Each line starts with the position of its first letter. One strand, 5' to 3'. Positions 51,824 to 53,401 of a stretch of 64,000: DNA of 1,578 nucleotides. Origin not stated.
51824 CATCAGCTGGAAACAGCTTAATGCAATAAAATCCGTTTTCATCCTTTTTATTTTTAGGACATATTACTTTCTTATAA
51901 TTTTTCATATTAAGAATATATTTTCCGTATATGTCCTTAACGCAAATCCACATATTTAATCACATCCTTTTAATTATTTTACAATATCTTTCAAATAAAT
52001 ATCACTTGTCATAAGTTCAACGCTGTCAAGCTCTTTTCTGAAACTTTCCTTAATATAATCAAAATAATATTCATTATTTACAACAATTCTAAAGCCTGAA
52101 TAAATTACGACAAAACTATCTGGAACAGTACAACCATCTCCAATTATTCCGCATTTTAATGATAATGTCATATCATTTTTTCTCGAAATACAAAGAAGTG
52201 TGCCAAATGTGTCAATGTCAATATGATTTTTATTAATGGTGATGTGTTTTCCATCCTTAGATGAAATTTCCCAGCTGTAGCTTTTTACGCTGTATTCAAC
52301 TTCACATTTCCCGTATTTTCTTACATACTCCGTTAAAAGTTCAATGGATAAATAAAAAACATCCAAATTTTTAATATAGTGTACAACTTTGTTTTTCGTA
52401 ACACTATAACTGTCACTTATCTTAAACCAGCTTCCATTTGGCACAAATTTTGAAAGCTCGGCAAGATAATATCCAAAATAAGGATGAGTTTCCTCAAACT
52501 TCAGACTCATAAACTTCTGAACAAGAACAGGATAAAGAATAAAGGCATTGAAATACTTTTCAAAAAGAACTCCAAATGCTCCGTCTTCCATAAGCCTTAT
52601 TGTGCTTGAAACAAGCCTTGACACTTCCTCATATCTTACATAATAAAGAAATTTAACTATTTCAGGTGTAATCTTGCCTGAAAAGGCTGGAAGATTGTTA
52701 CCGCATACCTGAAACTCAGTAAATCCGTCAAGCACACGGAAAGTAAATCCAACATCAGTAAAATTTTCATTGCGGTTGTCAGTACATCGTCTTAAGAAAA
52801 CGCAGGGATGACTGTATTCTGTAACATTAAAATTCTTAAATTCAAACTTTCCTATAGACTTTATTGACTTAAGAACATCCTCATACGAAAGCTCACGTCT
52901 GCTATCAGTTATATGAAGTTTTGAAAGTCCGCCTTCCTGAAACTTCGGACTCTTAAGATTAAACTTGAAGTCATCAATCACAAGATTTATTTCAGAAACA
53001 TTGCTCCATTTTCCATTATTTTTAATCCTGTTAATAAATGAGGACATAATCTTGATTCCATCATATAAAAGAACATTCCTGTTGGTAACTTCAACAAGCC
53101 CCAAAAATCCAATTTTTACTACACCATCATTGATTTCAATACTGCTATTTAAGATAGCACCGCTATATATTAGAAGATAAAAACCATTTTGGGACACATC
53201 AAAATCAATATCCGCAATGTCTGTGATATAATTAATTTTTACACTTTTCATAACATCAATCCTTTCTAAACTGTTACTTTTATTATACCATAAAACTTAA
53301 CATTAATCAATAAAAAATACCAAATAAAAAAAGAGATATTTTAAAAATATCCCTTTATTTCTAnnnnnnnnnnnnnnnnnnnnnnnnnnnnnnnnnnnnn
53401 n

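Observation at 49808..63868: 14-kb minus-strand block of about 18 uncharacterised genes bracketed by an HTH regulator and a P-loop NTPase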

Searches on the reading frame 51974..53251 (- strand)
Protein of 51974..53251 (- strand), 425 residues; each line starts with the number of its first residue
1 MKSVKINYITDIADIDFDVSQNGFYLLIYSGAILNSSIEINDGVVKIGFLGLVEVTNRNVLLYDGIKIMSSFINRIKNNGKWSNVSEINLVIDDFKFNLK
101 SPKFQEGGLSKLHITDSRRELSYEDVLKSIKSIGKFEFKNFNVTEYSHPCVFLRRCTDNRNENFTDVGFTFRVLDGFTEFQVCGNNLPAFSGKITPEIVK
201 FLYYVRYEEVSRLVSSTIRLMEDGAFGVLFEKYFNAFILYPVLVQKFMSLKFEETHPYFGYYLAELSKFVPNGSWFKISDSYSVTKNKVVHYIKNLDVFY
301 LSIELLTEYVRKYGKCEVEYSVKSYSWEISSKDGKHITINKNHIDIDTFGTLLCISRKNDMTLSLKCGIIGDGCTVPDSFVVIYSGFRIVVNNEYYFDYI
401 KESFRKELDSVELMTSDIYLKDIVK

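Call 6: search_protein_families(library=pfam, proteins=[window:51974-53251:-], max_evalue=0.01)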
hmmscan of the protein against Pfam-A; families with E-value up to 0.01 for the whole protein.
window:51974-53251:- (425 aa): 0 families

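Call 8: search_protein_families(library=phrogs, proteins=[window:51974-53251:-], max_evalue=0.01)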
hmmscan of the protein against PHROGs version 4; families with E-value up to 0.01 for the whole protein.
window:51974-53251:- (425 aa): 0 families

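Call 16: find_related_loci(query=window:51974-53251:-, collection=viral_contigs, flank=10000)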
Query window:51974-53251:- (425 aa) in viral_contigs; peptide patterns used: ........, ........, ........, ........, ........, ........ (x = any residue, [..] = any of these).
5 stretches matched a pattern, but none encodes a relative of the query by tblastn (E <= 1e-3).

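Call 46: search_protein_families(library=padloc, proteins=[window:51974-53251:-], max_evalue=0.01)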
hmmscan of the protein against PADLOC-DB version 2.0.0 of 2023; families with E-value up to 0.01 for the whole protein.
window:51974-53251:- (425 aa): 0 families

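Call 47: search_protein_families(library=ncbifam, proteins=[window:51974-53251:-], max_evalue=0.01)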
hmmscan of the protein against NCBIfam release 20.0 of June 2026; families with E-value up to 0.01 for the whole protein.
window:51974-53251:- (425 aa): 0 families

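Call 91: search_solved_structures(query=window:51974-53251:-, max_evalue=1)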
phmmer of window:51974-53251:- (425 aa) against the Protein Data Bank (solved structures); distinct sequences matched with E-value up to 1: 4.
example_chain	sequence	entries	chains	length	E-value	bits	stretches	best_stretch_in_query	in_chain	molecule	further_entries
4ct4_B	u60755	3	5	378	0.27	13.5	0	60-107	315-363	PROBABLE ATP-DEPENDENT RNA HELICASE DDX6 | DDX6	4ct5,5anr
6f9s_A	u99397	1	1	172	0.28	13.4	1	60-107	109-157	Probable ATP-dependent RNA helicase DDX6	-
4crw_B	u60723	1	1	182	0.29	13.3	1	60-107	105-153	PROBABLE ATP-DEPENDENT RNA HELICASE DDX6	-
2wax_A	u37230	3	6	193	0.33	13.2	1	60-107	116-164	ATP-DEPENDENT RNA HELICASE DDX6 | Probable ATP-dependent RNA helicase DDX6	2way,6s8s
